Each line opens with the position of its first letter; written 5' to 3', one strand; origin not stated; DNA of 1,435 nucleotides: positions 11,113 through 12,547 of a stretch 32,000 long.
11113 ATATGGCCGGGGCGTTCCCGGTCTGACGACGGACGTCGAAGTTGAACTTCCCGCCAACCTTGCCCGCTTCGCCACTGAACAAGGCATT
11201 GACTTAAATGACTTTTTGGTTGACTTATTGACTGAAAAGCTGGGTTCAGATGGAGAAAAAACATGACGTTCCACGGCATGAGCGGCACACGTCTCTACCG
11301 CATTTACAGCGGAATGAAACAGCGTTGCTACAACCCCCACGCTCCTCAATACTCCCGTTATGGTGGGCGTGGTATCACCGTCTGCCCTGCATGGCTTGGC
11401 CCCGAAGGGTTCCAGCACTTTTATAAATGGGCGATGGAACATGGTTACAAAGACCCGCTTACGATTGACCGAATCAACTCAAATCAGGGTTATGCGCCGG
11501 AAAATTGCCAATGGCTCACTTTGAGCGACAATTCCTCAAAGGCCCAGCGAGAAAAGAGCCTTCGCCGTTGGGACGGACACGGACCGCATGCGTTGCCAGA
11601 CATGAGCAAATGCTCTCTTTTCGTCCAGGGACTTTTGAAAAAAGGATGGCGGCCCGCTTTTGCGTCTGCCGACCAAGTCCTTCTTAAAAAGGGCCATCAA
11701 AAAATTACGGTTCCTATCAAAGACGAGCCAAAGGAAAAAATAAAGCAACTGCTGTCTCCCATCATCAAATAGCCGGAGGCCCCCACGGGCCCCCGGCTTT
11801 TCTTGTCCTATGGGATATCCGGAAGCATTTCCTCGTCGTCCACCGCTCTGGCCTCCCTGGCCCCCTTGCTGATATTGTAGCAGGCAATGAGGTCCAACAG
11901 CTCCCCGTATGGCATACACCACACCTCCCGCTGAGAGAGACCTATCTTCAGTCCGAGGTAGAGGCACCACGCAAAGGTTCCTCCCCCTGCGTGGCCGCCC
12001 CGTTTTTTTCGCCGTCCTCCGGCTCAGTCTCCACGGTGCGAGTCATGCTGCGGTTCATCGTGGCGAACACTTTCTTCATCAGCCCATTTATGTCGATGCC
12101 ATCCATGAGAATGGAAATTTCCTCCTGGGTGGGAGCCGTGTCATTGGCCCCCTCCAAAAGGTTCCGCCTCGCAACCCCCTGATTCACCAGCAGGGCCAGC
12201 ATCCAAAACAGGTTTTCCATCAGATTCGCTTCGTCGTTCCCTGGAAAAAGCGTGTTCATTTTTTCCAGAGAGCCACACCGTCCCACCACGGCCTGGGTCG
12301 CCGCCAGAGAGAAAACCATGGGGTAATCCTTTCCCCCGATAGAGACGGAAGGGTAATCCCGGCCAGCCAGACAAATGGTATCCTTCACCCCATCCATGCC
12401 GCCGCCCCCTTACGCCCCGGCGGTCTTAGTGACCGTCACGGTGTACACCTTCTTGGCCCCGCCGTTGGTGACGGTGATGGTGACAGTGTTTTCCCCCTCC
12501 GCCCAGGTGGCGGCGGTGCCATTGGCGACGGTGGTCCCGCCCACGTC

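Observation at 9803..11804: Opposite-strand, AT-rich accessory island splitting the tail chaperone from the tape measure gene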

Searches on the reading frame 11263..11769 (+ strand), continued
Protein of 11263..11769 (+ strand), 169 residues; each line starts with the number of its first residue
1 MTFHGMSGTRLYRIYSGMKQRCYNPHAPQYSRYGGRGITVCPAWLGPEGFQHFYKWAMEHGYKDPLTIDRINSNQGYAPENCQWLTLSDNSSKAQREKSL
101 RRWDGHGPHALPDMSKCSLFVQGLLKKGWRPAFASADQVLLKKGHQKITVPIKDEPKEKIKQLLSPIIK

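Call 85: search_dna_similar(query=window:11263-11769:+, collection=phages, mode=protein, max_rows=25)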
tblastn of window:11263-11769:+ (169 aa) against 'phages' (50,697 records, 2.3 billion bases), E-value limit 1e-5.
Records with a match: 986; places in all: 1160; records where one place covers at least 80% of the query: 20.
Best place of each record, by identity: <60% 986.
By first word of the organism name: Staphylococcus 263; Vibrio 117; Bacillus 98; Pseudomonas 94; Enterococcus 50; Mycobacterium 45; Escherichia 41; Acinetobacter 25; Ralstonia 23; Synechococcus 20; and 54 more.
By host as written in the record: - 99; Staphylococcus aureus 80; Mycobacterium smegmatis mc2 155 34; Staphylococcus sp. 29; Pseudomonas aeruginosa 29; Staphylococcus carnosus TM300 18; Vibrio parahaemolyticus 16; Pseudomonas aeruginosa PAO1 16; and 318 more.
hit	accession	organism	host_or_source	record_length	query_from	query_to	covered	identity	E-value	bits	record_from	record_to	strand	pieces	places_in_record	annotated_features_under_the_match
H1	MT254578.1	Bacillus phage Izhevsk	Bacillus cereus VKM B-370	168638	4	106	61%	52.4%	4e-30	120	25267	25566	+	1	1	putative HNH homing endonuclease | NadR type nicotinamide-nucleotide adenylyltransferase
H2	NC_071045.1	Bacillus phage Izhevsk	Bacillus cereus VKM B-370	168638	4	106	61%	52.4%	4e-30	120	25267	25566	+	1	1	HNH endonuclease | nicotinamide-nucleotide adenylyltransferase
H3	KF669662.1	Bacillus phage Spock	Bacillus thuringiensis subsp. Kurstaki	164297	2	146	86%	36.7%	9e-23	99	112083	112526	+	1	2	hypothetical protein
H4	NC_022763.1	Bacillus phage Spock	Bacillus thuringiensis subsp. Kurstaki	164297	2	146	86%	36.7%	9e-23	99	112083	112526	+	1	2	HNH endonuclease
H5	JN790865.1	Bacillus phage B4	Bacillus cereus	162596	4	99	57%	55.2%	6e-28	114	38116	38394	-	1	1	hypothetical protein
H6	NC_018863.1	Bacillus phage B4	Bacillus cereus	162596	4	99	57%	55.2%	6e-28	114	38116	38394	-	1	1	HNH endonuclease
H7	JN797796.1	Bacillus phage B5S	Bacillus cereus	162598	4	99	57%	55.2%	6e-28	114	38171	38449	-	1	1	hypothetical protein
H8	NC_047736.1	Bacillus phage B5S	Bacillus cereus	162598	4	99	57%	55.2%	6e-28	114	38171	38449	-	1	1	hypothetical protein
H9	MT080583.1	Staphylococcus phage vB_SauM_EW13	Staphylococcus carnosus TM300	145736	4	143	83%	37.1%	6e-21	94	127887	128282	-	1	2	record has no annotation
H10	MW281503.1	Bacillus phage Anthos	Bacillus thuringiensis subsp. kurstaki ...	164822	4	146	85%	36.2%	2e-20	92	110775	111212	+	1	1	helix-turn-helix DNA binding domain protein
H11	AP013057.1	Edwardsiella phage PEi21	Edwardsiella ictaluri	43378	4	147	85%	35.8%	2e-20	92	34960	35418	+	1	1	hypothetical protein | putative helicase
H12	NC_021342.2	Edwardsiella phage PEi21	Edwardsiella ictaluri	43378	4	147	85%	35.8%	2e-20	92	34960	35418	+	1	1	HNH endonuclease | putative helicase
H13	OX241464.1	Vibrio phage 277E43-1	Seawater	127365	10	136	75%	40.4%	3e-17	84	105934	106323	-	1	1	putative HTH homing endonuclease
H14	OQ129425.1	Staphylococcus phage vB_SauM_JDYN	Staphylococcus aureus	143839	2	127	75%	40.6%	8e-27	110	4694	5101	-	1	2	hypothetical protein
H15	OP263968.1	Staphylococcus phage Biyabeda-mokiny_2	Staphylococcus aureus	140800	4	143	83%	36.4%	9e-20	91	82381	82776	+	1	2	HNH endonuclease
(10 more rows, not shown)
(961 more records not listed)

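Call 87: search_solved_structures(query=A3, max_evalue=10, show_alignments=3)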
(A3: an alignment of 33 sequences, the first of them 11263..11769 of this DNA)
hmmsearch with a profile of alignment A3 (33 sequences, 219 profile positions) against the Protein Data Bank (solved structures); distinct sequences matched with E-value up to 10: 2.
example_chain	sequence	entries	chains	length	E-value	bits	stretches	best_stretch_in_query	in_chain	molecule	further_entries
1u3e_M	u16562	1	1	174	0.00034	23.7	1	126-196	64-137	HNH homing endonuclease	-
3ce2_A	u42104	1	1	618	0.71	12.8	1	20-98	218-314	Putative peptidase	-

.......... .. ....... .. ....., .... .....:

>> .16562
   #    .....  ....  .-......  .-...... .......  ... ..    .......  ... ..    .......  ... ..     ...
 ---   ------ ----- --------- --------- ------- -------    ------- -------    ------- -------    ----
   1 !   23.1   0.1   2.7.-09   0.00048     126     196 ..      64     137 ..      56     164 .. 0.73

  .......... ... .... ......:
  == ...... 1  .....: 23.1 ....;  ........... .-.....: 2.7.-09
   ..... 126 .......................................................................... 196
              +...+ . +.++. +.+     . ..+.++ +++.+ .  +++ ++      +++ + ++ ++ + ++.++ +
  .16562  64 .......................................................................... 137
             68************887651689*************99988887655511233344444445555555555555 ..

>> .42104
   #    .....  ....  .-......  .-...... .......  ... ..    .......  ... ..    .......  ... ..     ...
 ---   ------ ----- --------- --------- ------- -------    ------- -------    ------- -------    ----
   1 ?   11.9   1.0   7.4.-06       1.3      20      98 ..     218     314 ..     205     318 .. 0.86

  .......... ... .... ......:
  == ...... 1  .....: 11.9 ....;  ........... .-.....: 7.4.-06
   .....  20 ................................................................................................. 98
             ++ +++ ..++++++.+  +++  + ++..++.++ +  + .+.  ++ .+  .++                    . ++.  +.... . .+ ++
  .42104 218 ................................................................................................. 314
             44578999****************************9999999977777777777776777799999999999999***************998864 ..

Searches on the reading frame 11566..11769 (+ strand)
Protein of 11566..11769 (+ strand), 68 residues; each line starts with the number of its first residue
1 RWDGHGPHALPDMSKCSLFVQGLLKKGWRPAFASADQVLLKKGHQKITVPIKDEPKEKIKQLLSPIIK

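Call 78: search_solved_structures(query=A4, max_evalue=10, show_alignments=2)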
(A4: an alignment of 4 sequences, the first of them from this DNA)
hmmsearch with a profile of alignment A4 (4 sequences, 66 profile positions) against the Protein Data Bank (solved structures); distinct sequences matched with E-value up to 10: 5.
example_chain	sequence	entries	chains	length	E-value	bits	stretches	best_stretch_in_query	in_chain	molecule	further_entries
1ej7_S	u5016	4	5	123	0.45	13.5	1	4-29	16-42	RUBISCO (SMALL SUBUNIT) | RIBULOSE 1,5 BISPHOSPHATE CARBOXYLASE/OXYGENASE (SMALL CHAIN) | RIBULOSE 1,5-BISPHOSPHATE CARBOXYLASE/OXYGENASE, FORM III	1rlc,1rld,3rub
4rub_S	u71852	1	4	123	0.46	13.4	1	4-29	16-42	RIBULOSE 1,5-BISPHOSPHATE CARBOXYLASE/OXYGENASE (FORM IV)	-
6jhz_A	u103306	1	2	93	0.49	13.4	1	4-28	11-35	CRISPR-associated endoribonuclease Cas2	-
8ia4_A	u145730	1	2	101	0.57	13.1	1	4-28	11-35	CRISPR-associated endoribonuclease Cas2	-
3e9m_A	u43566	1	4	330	1.6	11.7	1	30-58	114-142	Oxidoreductase, Gfo/Idh/MocA family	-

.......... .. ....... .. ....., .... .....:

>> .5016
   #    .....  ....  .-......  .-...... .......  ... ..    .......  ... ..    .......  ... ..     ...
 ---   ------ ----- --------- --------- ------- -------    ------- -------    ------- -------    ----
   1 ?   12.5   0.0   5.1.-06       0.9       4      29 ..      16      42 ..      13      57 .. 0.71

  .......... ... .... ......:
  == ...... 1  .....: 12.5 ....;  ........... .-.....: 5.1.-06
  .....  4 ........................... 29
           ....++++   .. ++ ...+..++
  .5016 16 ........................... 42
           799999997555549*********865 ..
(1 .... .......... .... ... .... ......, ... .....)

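Call 79: search_protein_families(library=pfam, alignment_id=A4, max_evalue=10)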
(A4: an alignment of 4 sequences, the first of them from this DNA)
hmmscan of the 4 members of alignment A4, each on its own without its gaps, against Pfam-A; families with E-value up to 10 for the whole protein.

A. member 1, seq(68 aa): 0 families

B. families by the number of members that match (of 4 scanned): 1 family
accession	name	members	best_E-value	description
PF23893.1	Y4YQ_C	1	0.033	Uncharacterised protein Y4YQ C-terminal domain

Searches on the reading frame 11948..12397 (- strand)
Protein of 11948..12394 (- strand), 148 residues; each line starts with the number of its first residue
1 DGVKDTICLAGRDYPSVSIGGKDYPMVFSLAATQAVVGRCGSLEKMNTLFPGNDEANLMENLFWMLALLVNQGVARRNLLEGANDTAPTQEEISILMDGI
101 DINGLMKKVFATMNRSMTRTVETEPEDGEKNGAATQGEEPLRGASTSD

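Call 7: search_protein_families(library=pfam, max_evalue=0.1, proteins=[window:11948-12394:-])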
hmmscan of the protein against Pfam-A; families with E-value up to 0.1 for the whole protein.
window:11948-12394:- (148 aa): 0 families

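Call 8: search_protein_families(library=phrogs, max_evalue=0.1, proteins=[window:11948-12394:-])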
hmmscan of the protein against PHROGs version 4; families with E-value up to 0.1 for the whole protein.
window:11948-12394:- (148 aa): 1 family
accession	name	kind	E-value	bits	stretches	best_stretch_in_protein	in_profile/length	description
phrog_2115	-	tail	1e-10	43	1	16-137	9-121/125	tail protein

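Call 12: search_protein_families(library=ncbifam, max_evalue=1, proteins=[window:11948-12394:-])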
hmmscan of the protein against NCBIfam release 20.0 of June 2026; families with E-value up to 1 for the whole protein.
window:11948-12394:- (148 aa): 0 families

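Call 14: find_related_loci(query=window:11948-12394:-, collection=viral_contigs, flank=6000)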
Query window:11948-12394:- (148 aa) in viral_contigs; peptide patterns used: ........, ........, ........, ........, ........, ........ (x = any residue, [..] = any of these).
2 stretches matched a pattern, but none encodes a relative of the query by tblastn (E <= 1e-3).

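Call 16: find_encoding_contigs(protein=window:11951-12397:-, flank=8000, max_places=10)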
Protein window:11951-12397:- (149 aa): 22 contigs read that carry it; 6 places shown.
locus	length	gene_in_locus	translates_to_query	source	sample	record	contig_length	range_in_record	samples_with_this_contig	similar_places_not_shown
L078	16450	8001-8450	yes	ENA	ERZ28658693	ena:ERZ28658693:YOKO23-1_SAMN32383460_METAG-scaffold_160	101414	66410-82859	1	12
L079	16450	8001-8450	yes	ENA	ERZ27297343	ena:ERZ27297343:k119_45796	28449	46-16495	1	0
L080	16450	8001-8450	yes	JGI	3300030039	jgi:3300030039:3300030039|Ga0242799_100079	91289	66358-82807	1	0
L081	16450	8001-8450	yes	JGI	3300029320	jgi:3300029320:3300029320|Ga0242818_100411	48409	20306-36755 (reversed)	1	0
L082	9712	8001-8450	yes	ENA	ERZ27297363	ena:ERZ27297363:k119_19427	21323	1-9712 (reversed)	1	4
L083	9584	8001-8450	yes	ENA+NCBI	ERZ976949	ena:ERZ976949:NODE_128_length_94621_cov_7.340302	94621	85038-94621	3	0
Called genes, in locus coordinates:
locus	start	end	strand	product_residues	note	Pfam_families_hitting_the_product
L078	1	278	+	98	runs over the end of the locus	-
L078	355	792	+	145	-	-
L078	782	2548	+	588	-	PF03354:TerL_ATPase, PF20441:TerL_nuclease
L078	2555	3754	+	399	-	PF04860:Phage_portal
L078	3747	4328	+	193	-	PF04586:Peptidase_S78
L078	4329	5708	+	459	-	PF05065:Phage_capsid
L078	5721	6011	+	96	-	-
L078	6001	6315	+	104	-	-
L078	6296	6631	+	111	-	-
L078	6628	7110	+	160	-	-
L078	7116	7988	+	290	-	PF12733:Cadherin-like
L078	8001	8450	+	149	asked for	-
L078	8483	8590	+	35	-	-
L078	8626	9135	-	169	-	-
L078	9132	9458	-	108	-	-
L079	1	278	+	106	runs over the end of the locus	?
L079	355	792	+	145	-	-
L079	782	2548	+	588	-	PF03354:TerL_ATPase, PF20441:TerL_nuclease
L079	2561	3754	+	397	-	PF04860:Phage_portal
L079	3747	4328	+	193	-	PF04586:Peptidase_S78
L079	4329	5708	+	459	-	PF05065:Phage_capsid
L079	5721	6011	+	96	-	-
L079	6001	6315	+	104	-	-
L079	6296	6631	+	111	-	-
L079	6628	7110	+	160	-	-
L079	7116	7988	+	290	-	PF12733:Cadherin-like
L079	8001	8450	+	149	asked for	-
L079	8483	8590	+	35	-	-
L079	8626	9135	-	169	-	-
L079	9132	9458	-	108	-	-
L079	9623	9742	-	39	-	-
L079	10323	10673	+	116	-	-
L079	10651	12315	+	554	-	PF03354:TerL_ATPase, PF20441:TerL_nuclease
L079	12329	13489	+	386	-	PF04860:Phage_portal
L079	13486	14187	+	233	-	PF00574:CLP_protease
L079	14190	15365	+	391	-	PF05065:Phage_capsid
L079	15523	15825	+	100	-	-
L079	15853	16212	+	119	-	-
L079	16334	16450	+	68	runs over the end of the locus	-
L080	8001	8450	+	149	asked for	-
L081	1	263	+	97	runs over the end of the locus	-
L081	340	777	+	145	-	-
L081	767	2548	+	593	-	-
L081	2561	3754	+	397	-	PF04860:Phage_portal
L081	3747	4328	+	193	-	PF04586:Peptidase_S78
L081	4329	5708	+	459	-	PF05065:Phage_capsid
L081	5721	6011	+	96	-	-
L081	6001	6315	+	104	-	-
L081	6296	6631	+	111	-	-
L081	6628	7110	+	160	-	-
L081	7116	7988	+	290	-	PF12733:Cadherin-like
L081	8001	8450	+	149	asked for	-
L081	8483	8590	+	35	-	-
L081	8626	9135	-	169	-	-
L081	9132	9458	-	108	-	-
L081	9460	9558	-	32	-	-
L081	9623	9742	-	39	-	-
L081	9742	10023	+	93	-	-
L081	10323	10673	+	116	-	-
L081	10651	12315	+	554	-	PF03354:TerL_ATPase, PF20441:TerL_nuclease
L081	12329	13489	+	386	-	PF04860:Phage_portal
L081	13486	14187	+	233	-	PF00574:CLP_protease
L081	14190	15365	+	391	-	PF05065:Phage_capsid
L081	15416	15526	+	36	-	-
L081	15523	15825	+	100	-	-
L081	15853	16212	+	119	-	-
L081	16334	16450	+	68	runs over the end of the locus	-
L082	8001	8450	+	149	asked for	-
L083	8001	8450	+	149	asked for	-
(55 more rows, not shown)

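Call 18: find_homologous_proteins(query=window:11951-12397:-, max_evalue=0.001)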
Query window:11951-12397:- (149 aa): 3 proteins with E <= 0.001 among 20 candidates.
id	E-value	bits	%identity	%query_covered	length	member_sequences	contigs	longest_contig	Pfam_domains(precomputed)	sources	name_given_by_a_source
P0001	1.8e-91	321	99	100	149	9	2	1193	-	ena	-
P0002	1.0e-73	264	88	100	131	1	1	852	-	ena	-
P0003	4.8e-56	207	89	74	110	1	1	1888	-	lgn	-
